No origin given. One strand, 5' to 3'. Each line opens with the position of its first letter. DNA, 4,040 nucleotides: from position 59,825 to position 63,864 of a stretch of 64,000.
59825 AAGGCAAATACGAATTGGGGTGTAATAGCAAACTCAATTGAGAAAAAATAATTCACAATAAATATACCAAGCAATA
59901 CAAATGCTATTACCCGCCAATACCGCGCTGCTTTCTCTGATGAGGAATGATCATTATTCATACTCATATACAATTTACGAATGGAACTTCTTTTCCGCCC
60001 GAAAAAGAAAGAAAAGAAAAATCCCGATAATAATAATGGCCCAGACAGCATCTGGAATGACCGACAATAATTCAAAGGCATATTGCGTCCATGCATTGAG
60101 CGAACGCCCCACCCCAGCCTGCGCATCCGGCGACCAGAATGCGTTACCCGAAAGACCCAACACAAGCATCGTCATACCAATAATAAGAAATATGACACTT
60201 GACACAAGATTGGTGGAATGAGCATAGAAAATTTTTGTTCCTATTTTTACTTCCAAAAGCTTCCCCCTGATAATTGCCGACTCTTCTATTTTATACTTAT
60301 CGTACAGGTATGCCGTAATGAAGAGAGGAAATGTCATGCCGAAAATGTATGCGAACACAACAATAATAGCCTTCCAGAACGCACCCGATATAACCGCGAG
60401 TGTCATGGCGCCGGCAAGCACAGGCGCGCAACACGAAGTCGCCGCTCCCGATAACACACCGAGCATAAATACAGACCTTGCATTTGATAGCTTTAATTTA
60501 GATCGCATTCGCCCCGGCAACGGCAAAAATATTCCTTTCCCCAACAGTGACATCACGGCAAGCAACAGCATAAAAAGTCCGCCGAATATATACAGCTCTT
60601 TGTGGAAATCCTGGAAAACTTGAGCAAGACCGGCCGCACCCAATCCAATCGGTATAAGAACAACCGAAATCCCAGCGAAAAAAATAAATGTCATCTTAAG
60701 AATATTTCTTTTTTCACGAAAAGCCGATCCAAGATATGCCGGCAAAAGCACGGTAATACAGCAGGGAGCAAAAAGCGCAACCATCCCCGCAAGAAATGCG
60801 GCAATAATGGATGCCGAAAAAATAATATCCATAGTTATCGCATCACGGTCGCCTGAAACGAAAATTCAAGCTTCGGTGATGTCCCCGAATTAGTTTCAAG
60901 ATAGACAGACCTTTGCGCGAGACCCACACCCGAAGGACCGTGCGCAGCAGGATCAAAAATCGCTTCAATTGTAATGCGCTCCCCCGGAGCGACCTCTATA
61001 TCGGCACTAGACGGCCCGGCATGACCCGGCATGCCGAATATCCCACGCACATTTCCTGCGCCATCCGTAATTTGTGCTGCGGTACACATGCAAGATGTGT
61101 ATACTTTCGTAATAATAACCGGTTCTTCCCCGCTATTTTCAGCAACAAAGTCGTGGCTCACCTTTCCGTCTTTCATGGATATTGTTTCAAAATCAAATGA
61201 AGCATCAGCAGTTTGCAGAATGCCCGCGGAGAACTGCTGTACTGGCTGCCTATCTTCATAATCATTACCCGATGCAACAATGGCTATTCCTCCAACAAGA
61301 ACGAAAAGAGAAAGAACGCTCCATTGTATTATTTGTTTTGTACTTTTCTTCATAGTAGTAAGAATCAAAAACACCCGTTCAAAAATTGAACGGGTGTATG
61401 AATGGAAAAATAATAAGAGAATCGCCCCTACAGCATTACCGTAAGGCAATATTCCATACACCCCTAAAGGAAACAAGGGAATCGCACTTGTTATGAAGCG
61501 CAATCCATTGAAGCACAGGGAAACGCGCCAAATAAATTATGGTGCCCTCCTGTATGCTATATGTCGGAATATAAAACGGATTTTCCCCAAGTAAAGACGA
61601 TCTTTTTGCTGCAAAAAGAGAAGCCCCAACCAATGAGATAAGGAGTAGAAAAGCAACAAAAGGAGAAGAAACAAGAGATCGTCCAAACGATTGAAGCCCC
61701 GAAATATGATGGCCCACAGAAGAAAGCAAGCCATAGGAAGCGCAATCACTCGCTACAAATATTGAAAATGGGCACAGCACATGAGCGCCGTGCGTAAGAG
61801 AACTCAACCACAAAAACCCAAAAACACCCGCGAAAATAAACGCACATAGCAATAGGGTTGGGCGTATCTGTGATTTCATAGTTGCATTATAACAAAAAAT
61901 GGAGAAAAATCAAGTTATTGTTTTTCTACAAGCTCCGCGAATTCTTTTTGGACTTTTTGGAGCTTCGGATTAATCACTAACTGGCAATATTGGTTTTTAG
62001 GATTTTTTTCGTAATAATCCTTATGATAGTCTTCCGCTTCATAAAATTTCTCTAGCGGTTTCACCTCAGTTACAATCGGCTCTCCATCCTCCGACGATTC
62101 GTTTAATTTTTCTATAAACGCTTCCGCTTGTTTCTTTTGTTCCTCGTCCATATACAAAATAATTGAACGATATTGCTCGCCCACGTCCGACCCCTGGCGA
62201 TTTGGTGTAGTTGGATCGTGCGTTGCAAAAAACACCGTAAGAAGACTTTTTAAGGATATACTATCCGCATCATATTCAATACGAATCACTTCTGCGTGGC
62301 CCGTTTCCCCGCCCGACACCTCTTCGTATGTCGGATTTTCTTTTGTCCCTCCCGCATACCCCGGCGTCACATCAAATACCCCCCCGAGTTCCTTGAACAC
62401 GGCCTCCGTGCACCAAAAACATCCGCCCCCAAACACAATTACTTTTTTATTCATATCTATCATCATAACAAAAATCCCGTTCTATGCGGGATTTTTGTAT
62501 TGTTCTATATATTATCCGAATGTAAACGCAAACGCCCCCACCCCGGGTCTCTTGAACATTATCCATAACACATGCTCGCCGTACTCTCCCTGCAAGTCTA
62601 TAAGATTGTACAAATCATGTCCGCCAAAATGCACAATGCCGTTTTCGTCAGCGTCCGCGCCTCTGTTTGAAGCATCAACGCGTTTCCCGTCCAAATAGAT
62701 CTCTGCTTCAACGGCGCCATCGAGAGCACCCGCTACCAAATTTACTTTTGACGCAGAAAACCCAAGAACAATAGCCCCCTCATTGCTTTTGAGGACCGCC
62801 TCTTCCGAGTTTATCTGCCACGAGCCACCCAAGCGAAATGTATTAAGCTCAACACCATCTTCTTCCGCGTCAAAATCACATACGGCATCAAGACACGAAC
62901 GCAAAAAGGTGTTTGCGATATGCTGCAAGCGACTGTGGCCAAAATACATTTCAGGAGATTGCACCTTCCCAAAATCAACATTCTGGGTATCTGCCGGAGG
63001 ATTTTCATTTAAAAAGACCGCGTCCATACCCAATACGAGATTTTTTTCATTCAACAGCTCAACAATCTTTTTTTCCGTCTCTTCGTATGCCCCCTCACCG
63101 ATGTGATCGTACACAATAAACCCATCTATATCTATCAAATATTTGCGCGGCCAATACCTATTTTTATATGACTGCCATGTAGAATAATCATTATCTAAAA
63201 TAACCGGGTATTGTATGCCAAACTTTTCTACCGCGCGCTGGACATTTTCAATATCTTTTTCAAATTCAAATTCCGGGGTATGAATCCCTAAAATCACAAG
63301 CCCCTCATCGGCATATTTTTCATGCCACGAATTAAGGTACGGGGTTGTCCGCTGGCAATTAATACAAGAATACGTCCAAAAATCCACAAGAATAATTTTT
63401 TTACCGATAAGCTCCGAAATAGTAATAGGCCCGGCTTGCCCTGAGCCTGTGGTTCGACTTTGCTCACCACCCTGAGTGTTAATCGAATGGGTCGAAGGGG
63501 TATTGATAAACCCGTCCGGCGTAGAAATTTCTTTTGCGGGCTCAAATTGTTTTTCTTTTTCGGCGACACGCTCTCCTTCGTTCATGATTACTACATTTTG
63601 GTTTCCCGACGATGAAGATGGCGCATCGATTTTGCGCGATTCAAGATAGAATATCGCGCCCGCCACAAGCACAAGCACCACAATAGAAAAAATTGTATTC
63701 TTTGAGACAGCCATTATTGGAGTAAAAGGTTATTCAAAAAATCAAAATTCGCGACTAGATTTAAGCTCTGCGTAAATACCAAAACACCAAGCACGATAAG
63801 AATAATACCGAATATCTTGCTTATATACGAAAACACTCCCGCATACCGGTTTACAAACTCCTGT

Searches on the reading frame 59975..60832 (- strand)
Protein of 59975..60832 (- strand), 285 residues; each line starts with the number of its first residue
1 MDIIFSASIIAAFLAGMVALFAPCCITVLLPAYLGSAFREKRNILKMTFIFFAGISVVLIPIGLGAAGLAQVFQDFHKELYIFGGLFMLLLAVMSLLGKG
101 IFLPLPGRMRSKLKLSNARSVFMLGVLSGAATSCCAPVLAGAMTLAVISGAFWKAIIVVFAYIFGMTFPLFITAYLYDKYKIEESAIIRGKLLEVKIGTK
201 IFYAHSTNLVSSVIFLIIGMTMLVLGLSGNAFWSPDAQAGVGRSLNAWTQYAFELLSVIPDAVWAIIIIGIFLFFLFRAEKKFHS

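Call 40: search_protein_families(library=pfam, proteins=[window:59975-60832:-], max_evalue=0.001)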
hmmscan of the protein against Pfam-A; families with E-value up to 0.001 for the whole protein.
window:59975-60832:- (285 aa): 1 family
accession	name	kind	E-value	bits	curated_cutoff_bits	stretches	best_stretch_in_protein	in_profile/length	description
PF02683.22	DsbD_TM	-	3.5e-09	36.7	27.1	1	9-175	5-183/219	Cytochrome C biogenesis protein transmembrane domain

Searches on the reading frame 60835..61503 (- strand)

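Call 40: search_protein_families(library=pfam, proteins=[window:60835-61503:-], max_evalue=0.001)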
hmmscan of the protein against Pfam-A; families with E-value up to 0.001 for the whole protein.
window:60835-61503:- (222 aa): 2 families
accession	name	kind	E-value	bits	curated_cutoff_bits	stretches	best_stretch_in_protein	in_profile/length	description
PF07610.17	DUF1573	-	3.3e-14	53.1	26.1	1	98-146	3-50/98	Protein of unknown function (DUF1573)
PF22544.2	HYDIN_VesB_CFA65-like_Ig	-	1e-05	26.1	25.5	0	100-144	7-52/100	HYDIN/CFA65/VesB-like, Ig-like domain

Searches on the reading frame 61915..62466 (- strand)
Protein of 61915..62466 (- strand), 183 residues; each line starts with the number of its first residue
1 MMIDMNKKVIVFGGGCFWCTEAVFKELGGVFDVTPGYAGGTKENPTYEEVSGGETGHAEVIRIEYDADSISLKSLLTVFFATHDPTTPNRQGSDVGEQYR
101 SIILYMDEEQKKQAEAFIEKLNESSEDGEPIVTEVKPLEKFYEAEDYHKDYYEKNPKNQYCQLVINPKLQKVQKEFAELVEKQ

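Call 40: search_protein_families(library=pfam, proteins=[window:61915-62466:-], max_evalue=0.001)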
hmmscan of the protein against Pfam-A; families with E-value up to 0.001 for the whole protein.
window:61915-62466:- (183 aa): 1 family
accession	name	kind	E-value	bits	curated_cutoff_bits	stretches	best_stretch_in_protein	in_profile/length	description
PF01625.27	PMSR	-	2.1e-65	220.1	23.7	1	10-162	2-153/153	Peptide methionine sulfoxide reductase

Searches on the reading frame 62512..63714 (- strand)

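Call 40: search_protein_families(library=pfam, proteins=[window:62512-63714:-], max_evalue=0.001)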
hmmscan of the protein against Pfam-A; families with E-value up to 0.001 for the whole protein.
window:62512-63714:- (400 aa): 4 families
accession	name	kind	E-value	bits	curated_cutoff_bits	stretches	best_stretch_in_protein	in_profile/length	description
PF17991.7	Thioredoxin_10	-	1.6e-27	97.3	27.1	1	253-400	1-142/142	Thioredoxin like C-terminal domain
PF00578.27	AhpC-TSA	-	5e-11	43.1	26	1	92-202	13-123/124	AhpC/TSA family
PF08534.16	Redoxin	-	6.6e-11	42.6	26.6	1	96-216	20-143/148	Redoxin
PF13905.12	Thioredoxin_8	-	2.3e-08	34.7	27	1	106-199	2-93/94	Thioredoxin-like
